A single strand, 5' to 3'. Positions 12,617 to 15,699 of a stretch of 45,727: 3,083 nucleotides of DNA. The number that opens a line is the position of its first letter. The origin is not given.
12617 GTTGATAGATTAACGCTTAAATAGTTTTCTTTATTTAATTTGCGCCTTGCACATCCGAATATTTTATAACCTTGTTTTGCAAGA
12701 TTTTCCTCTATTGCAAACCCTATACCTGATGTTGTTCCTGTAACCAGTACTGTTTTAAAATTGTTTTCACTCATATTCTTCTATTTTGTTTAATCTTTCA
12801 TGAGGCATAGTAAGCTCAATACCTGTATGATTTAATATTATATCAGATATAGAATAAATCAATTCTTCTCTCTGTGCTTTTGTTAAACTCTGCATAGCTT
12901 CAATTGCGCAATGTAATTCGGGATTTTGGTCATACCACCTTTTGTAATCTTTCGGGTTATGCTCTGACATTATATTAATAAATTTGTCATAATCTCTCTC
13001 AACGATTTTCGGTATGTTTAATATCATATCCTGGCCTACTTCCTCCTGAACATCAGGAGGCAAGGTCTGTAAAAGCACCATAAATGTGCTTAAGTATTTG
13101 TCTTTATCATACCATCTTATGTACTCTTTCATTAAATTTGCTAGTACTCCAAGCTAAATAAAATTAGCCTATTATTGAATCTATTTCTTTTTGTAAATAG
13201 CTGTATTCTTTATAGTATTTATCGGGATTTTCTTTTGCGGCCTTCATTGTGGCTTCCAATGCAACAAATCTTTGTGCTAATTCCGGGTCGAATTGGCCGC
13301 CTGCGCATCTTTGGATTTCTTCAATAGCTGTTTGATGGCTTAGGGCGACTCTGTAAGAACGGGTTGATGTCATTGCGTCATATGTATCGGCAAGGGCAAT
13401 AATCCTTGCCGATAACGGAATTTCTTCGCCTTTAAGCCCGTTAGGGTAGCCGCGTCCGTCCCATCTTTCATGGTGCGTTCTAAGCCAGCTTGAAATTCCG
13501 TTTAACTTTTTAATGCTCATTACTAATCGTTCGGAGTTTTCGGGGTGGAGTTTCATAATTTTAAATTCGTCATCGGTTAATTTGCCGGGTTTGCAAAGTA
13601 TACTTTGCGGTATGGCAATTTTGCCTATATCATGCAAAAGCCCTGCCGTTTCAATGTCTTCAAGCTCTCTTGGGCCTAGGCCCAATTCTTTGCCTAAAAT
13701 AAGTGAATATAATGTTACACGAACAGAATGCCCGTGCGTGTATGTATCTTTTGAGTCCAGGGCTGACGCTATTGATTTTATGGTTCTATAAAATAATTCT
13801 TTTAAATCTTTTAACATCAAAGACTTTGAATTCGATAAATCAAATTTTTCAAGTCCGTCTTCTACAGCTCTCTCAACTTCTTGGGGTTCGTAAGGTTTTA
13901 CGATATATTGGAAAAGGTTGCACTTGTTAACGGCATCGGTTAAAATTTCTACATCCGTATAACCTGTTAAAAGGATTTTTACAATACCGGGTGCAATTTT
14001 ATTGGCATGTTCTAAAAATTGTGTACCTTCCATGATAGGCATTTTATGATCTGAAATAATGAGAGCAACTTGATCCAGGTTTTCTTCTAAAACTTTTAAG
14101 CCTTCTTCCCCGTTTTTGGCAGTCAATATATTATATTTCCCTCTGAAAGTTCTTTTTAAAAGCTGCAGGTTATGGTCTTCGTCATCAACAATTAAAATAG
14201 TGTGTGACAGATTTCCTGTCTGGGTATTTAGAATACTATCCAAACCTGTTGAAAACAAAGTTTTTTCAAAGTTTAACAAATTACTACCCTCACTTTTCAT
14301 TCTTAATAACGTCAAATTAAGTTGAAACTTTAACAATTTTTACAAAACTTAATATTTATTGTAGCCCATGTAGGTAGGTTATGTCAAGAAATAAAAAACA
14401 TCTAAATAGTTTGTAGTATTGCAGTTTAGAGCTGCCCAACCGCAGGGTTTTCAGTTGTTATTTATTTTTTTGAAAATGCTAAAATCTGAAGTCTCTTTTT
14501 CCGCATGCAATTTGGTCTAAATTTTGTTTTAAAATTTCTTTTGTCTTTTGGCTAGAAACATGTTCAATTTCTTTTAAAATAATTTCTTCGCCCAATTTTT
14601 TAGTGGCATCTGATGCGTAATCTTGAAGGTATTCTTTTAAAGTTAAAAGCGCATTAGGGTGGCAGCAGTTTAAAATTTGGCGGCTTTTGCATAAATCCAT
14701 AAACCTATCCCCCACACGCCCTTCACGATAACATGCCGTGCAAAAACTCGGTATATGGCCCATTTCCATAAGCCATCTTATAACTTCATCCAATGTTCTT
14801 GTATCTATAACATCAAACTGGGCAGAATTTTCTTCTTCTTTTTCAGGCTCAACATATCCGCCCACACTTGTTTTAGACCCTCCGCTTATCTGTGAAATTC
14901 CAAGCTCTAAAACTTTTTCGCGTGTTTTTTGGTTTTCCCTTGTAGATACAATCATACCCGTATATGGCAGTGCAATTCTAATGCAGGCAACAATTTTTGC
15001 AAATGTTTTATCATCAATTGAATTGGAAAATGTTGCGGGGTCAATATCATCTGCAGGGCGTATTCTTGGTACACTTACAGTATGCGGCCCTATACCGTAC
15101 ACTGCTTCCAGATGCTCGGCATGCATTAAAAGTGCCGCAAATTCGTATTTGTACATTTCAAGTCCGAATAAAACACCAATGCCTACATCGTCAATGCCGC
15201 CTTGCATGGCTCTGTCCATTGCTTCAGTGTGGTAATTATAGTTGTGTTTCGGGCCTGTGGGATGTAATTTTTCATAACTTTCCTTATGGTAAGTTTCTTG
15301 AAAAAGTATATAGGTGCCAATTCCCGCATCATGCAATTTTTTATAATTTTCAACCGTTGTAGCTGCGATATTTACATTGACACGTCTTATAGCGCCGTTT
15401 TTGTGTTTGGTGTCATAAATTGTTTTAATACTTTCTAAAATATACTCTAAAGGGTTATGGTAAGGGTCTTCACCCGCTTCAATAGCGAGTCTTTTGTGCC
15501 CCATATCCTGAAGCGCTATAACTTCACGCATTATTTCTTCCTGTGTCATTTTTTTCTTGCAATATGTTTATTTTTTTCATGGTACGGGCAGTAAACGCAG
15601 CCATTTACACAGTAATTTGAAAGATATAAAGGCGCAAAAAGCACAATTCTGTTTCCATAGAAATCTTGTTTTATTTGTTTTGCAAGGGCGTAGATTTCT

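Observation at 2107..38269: Repeated pilin-like + XRE-regulator modules wedged between housekeeping operons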

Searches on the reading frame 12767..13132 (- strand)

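Call 5: search_protein_families(library=pfam, proteins=[window:12767-13132:-], max_evalue=0.1)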
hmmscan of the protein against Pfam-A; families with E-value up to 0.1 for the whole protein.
window:12767-13132:- (121 aa): 1 family
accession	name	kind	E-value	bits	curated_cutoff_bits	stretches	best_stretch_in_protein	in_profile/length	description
PF14377.11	UBM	-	0.047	13.6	23.3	1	21-32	14-25/35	Ubiquitin binding region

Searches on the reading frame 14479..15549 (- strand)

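Call 78: search_protein_families(library=pfam, proteins=[window:14479-15549:-], max_evalue=0.001)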
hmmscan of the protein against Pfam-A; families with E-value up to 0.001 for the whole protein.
window:14479-15549:- (356 aa): 2 families
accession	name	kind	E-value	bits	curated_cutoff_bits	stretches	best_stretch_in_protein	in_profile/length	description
PF06968.18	BATS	-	6.2e-19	68.4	22.2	1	159-265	1-87/88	Biotin and Thiamin Synthesis associated domain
PF04055.27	Radical_SAM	-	6.3e-10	39.9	29.5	1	1-128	28-150/166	Radical SAM superfamily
